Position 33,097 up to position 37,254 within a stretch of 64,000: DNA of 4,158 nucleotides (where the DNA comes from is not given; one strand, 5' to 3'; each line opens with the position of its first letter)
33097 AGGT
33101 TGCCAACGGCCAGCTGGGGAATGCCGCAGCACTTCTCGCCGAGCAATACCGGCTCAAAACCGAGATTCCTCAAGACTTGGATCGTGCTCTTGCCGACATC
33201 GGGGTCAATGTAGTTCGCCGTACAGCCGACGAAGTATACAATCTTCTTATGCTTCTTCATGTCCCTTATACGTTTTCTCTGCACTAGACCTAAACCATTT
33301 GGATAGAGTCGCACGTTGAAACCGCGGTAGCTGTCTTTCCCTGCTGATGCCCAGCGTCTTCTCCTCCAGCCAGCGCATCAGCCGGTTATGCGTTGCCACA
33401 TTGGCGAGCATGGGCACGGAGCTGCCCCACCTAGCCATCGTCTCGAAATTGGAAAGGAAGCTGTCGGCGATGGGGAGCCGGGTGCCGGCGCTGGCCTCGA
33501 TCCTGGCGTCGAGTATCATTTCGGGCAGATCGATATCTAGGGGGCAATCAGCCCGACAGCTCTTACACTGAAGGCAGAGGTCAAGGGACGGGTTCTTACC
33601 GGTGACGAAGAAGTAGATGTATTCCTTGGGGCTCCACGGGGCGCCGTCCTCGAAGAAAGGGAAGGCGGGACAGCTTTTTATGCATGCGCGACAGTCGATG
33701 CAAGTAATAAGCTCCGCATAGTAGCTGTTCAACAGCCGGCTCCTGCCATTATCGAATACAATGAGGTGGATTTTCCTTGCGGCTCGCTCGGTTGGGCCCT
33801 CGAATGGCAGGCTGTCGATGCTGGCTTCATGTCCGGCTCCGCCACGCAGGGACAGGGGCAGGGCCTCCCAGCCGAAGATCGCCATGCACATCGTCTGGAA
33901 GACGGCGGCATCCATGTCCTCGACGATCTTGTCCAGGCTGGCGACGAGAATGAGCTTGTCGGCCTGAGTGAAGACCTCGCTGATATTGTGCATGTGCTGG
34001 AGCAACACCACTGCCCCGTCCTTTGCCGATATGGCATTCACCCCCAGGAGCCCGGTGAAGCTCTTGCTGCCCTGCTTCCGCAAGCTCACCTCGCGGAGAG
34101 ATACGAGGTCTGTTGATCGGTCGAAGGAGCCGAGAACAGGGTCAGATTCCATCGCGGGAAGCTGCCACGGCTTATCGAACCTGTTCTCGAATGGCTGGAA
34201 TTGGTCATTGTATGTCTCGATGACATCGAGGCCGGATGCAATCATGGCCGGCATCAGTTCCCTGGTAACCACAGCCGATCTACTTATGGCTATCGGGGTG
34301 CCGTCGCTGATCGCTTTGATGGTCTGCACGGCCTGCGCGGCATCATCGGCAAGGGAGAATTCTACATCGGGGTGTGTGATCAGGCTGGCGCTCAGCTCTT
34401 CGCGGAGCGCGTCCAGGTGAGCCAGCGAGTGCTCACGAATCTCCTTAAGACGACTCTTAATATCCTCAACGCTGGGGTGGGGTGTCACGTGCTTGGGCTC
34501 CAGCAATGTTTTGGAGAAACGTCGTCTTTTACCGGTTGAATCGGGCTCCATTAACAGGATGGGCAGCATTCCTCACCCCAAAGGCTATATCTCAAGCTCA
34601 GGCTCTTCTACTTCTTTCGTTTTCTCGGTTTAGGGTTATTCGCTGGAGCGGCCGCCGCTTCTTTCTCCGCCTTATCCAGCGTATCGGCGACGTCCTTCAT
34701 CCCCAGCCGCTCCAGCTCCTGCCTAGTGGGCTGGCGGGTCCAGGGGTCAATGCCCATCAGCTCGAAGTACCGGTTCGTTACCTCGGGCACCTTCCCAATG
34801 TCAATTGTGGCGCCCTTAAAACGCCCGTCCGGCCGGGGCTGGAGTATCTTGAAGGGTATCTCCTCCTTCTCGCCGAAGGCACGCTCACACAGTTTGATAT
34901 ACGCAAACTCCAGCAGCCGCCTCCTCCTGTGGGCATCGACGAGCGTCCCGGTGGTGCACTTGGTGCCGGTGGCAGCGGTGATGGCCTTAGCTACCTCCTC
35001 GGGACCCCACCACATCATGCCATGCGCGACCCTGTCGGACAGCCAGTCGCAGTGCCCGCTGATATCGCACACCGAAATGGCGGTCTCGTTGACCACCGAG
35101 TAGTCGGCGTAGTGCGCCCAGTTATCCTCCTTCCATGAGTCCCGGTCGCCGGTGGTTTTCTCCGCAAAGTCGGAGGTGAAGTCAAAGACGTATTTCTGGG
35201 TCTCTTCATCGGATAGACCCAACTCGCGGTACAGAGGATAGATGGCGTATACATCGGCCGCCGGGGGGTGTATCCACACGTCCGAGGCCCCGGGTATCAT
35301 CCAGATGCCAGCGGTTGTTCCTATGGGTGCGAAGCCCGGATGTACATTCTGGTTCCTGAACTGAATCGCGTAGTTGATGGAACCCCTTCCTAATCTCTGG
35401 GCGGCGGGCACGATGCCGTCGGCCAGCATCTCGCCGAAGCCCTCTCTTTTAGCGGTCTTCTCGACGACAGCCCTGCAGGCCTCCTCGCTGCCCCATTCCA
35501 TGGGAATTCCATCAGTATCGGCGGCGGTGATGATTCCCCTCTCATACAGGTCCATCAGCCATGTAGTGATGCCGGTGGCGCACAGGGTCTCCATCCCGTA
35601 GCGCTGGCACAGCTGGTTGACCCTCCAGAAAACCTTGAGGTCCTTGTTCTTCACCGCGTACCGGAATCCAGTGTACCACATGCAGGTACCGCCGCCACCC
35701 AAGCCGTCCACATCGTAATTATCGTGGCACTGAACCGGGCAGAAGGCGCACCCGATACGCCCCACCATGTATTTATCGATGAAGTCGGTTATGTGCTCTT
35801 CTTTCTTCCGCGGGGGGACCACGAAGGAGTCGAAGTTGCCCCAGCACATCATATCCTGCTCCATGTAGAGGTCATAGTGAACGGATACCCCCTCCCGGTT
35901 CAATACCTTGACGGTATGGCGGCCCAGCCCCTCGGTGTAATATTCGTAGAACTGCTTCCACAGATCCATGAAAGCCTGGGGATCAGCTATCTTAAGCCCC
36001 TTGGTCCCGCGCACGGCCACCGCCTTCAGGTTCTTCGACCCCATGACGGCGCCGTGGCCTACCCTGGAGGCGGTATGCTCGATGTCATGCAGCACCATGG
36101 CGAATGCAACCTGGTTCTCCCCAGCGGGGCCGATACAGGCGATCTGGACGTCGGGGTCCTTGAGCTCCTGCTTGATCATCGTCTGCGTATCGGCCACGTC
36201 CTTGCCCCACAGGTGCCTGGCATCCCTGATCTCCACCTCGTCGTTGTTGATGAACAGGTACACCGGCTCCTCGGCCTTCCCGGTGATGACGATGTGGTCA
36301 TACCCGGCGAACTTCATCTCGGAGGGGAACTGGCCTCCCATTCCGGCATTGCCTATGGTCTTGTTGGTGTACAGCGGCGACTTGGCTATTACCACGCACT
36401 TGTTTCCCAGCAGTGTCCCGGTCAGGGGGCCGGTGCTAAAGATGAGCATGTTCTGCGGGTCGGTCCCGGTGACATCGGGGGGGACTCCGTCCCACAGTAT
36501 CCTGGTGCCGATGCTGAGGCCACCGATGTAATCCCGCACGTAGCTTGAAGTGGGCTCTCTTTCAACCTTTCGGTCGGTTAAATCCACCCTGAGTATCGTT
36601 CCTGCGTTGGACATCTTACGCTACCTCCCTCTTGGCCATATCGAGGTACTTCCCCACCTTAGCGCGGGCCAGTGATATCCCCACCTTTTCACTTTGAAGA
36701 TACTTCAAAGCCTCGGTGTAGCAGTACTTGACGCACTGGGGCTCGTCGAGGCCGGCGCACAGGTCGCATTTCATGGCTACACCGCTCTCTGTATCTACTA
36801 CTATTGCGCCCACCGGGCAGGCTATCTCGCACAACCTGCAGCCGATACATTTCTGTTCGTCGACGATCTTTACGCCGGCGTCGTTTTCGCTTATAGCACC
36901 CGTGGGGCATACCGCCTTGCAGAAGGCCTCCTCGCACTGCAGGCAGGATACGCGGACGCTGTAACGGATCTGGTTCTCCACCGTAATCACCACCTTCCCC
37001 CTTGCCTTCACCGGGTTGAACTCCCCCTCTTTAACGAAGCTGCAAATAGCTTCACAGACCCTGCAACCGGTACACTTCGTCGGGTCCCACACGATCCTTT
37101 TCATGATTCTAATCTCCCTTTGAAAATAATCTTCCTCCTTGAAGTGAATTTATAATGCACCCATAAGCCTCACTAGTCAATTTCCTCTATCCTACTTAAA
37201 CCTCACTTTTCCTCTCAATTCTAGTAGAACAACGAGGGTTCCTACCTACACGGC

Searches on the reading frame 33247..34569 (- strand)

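Call 52: search_protein_families(library=pfam, proteins=[window:33247-34569:-], max_evalue=0.0001)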
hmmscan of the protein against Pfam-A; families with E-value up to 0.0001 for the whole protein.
window:33247-34569:- (440 aa): 5 families
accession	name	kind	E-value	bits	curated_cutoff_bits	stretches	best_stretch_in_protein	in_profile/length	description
PF02589.21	LUD_dom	-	2.7e-08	34.2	22.6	1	70-223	14-138/189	LUD domain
PF13237.11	Fer4_10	-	7.4e-08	32.6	25.5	0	285-302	4-21/53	4Fe-4S dicluster domain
PF13534.11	Fer4_17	-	3.1e-07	31.3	22.2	1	290-347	2-61/61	4Fe-4S dicluster domain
PF13183.11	Fer4_8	-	1e-05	26.4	27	1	287-346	2-68/68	4Fe-4S dicluster domain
PF12800.12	Fer4_4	-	4.5e-05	23.9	24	0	289-301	3-15/17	4Fe-4S binding domain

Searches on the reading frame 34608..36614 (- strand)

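Call 52: search_protein_families(library=pfam, proteins=[window:34608-36614:-], max_evalue=0.0001)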
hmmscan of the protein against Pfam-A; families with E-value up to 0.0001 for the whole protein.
window:34608-36614:- (668 aa): 2 families
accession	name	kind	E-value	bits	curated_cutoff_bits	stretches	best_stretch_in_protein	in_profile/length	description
PF02730.20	AFOR_N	-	9.9e-72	241.3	29.8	1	5-204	1-199/199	Aldehyde ferredoxin oxidoreductase, N-terminal domain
PF01314.23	AFOR_C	-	8.1e-47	160.6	27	1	233-639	13-385/385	Aldehyde ferredoxin oxidoreductase, domains 2 & 3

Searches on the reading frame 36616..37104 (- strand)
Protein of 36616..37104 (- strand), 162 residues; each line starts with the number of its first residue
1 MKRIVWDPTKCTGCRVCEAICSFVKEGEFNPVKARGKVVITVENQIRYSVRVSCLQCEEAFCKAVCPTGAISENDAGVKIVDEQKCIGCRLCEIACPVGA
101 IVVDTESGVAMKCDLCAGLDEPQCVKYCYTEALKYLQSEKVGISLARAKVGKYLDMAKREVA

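Call 52: search_protein_families(library=pfam, proteins=[window:36616-37104:-], max_evalue=0.0001)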
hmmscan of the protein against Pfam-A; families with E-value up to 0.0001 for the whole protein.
window:36616-37104:- (162 aa): 10 families
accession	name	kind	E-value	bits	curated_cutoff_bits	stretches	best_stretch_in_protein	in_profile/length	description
PF12837.12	Fer4_6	-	7.2e-15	54.6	25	2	81-101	4-24/24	4Fe-4S binding domain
PF00037.32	Fer4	-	4.6e-14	52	21.1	1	80-101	2-23/24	4Fe-4S binding domain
PF13247.11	Fer4_11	-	4.7e-12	46.4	26.2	1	53-134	9-96/100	4Fe-4S dicluster domain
PF12838.12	Fer4_7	-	2.1e-11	44.5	27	2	85-132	1-52/52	4Fe-4S dicluster domain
PF13187.11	Fer4_9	-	5.1e-10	39.7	27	2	54-101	2-52/52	4Fe-4S dicluster domain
PF13237.11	Fer4_10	-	3.8e-08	33.6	25.5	0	53-97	8-53/53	4Fe-4S dicluster domain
PF12797.12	Fer4_2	-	4.1e-08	33.1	24.5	1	79-98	3-22/22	4Fe-4S binding domain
PF14697.11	Fer4_21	-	2.5e-07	31.2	35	1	81-130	3-53/59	4Fe-4S dicluster domain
PF25160.1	LdpA_Fe-S-bd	-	4.6e-06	26.8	27.6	1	62-102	9-44/49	LdpA Fe-S cluster-binding domain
PF13183.11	Fer4_8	-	6.5e-05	23.8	27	0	9-69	3-67/68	4Fe-4S dicluster domain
